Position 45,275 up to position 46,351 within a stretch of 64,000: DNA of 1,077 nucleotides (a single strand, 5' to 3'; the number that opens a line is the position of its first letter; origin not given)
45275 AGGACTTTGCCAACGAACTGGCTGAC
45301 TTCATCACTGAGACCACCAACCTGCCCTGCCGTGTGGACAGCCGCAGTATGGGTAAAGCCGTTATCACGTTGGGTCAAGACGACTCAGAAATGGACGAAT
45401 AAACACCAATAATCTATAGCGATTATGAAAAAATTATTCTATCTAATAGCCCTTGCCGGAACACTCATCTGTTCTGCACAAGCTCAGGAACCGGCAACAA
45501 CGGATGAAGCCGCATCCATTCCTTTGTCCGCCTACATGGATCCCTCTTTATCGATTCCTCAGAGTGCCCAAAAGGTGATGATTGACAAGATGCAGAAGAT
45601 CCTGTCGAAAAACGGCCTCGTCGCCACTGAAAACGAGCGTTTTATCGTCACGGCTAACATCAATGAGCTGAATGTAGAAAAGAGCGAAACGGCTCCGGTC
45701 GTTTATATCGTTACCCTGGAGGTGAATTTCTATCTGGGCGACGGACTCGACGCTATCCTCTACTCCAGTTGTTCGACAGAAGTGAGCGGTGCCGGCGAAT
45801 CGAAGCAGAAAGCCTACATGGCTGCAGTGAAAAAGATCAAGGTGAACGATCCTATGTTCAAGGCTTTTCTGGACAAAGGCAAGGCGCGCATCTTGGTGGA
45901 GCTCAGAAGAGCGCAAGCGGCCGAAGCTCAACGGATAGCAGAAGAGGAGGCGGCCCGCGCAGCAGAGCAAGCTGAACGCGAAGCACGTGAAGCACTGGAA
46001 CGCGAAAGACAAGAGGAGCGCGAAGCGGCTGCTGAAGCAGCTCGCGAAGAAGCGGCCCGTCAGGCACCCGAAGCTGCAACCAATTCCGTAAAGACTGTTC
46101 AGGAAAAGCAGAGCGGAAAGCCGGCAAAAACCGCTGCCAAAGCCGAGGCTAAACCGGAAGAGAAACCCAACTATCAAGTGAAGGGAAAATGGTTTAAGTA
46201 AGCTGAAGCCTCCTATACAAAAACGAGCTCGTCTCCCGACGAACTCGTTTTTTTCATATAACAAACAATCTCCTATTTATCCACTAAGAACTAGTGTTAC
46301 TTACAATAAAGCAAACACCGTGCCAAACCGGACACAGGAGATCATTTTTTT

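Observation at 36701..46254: Ten-gene operon linking a zinc-ribbon/SPFH membrane module to GYF-domain proteins and five exported envelope proteins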

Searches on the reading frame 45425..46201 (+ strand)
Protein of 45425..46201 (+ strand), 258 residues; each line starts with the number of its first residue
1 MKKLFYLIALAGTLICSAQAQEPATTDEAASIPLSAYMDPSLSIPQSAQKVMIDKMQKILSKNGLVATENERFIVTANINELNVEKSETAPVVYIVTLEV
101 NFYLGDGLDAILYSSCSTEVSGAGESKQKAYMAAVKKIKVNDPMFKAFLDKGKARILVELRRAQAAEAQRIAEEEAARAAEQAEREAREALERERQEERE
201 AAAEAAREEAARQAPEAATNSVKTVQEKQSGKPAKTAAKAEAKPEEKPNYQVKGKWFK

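Call 3: search_protein_families(library=pfam, proteins=[window:45425-46201:+], max_evalue=0.1)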
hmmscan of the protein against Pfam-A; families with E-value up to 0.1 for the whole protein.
window:45425-46201:+ (258 aa): 1 family
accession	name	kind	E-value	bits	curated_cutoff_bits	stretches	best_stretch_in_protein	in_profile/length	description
PF13105.11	DUF3959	-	0.073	12.8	25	1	94-201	132-227/238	Protein of unknown function (DUF3959)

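Call 4: search_protein_families(library=ncbifam, proteins=[window:45425-46201:+], max_evalue=0.1)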
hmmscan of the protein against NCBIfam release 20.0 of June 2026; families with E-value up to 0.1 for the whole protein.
window:45425-46201:+ (258 aa): 2 families
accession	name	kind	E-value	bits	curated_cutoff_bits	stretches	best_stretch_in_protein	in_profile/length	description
NF007083.1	PRK09537.1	equivalog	0.023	13.8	550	1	123-229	57-164/425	pyrrolysine--tRNA(Pyl) ligase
NF041844.1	lipo_RadB_fam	equivalog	0.062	13.3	70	0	135-241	37-145/180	RadB family lipoprotein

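Call 7: search_protein_families(library=padloc, proteins=[window:45425-46201:+], max_evalue=0.01)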
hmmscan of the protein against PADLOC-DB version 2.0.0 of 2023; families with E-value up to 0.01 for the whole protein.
window:45425-46201:+ (258 aa): 0 families

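Call 62: search_solved_structures(query=A7, max_evalue=1)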
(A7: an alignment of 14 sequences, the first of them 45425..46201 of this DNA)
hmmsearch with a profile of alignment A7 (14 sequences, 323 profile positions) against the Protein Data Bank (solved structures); distinct sequences matched with E-value up to 1: 7.
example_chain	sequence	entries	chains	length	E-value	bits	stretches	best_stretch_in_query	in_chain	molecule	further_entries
7sbf_R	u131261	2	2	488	0.06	15.7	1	176-292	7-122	Soluble cytochrome b562, Mu-type opioid receptor chimera,Mu-type opioid receptor | Soluble cytochrome b562,Mu-type opioid receptor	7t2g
8i9v_CT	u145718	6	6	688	0.25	13.6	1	230-307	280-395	Nucleolar complex-associated protein 3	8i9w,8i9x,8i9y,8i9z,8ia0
4nxy_A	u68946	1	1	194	0.38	13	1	59-151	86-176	Acyl-CoA synthetase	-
4u5y_A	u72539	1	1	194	0.38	13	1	60-151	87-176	Acyl-CoA synthetase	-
2vrd_A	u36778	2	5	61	0.4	13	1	193-230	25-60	U1 SMALL NUCLEAR RIBONUCLEOPROTEIN C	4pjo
8kea_J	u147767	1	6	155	0.46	12.8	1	125-157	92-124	baseplate gp16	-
9i3t_A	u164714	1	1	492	0.67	12.2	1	213-315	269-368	Medium-wave-sensitive opsin 1,Soluble cytochrome b562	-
